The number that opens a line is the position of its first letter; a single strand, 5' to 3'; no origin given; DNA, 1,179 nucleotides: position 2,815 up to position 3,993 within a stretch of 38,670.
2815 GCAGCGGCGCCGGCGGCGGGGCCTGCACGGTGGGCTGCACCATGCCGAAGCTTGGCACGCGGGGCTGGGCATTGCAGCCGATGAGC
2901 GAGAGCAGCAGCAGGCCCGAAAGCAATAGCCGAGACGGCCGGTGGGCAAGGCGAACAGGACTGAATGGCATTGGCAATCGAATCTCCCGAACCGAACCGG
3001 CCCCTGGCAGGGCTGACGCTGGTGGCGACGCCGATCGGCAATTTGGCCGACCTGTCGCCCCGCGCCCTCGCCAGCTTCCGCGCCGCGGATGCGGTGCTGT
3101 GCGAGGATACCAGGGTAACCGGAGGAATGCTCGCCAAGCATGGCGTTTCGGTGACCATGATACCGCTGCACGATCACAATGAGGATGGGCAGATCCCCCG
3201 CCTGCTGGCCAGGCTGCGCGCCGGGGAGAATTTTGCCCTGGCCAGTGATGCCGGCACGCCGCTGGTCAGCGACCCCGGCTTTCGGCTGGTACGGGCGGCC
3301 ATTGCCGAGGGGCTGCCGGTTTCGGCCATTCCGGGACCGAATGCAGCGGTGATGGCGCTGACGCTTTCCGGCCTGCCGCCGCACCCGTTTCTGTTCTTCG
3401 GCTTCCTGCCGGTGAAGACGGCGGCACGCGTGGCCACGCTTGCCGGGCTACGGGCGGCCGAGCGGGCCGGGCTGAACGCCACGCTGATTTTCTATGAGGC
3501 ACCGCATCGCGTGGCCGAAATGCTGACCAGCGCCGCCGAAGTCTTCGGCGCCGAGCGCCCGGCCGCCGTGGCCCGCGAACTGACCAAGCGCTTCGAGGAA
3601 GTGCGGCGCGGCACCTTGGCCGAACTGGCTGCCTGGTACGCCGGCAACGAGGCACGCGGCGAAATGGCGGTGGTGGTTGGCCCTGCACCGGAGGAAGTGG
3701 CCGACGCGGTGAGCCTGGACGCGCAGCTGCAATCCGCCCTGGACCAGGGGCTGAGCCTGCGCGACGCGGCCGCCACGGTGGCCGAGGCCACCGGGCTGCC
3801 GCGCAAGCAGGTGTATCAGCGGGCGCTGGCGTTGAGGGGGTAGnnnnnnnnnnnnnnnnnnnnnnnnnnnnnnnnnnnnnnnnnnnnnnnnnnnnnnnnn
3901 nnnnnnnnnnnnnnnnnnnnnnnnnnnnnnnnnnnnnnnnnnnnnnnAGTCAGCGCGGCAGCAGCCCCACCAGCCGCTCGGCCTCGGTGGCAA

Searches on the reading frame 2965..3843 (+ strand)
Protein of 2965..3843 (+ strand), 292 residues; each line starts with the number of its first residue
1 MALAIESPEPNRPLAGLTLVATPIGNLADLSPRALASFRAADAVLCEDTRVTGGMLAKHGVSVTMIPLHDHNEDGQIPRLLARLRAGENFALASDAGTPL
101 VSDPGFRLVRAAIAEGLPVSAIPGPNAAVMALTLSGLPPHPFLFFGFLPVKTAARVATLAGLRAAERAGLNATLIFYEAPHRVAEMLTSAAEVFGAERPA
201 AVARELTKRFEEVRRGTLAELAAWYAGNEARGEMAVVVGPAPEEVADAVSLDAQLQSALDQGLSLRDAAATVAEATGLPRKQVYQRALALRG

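Call 21: find_encoding_contigs(protein=window:2965-3843:+, flank=10000, max_places=10)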
Protein window:2965-3843:+ (292 aa): 3 contigs read that carry it; 2 places shown.
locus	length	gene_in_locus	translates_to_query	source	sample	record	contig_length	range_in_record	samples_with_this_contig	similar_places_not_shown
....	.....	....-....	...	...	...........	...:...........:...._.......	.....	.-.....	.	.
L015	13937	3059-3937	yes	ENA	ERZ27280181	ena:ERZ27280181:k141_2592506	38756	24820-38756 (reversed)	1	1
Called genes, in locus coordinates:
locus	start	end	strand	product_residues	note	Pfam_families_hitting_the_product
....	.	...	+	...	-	?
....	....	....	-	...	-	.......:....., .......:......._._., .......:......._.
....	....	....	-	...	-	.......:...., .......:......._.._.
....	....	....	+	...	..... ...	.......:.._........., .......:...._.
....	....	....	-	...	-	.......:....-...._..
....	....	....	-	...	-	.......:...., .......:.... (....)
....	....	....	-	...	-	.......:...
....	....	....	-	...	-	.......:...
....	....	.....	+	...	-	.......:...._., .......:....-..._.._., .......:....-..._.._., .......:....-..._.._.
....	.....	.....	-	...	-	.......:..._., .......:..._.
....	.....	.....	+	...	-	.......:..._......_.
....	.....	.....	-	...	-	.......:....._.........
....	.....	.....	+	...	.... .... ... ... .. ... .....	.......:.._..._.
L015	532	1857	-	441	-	PF00512:HisKA, PF13581:HATPase_c_2, PF02518:HATPase_c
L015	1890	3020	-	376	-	PF04348:LppC, PF13458:Peripla_BP_6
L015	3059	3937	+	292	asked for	PF00590:TP_methylase, PF23016:RsmI_C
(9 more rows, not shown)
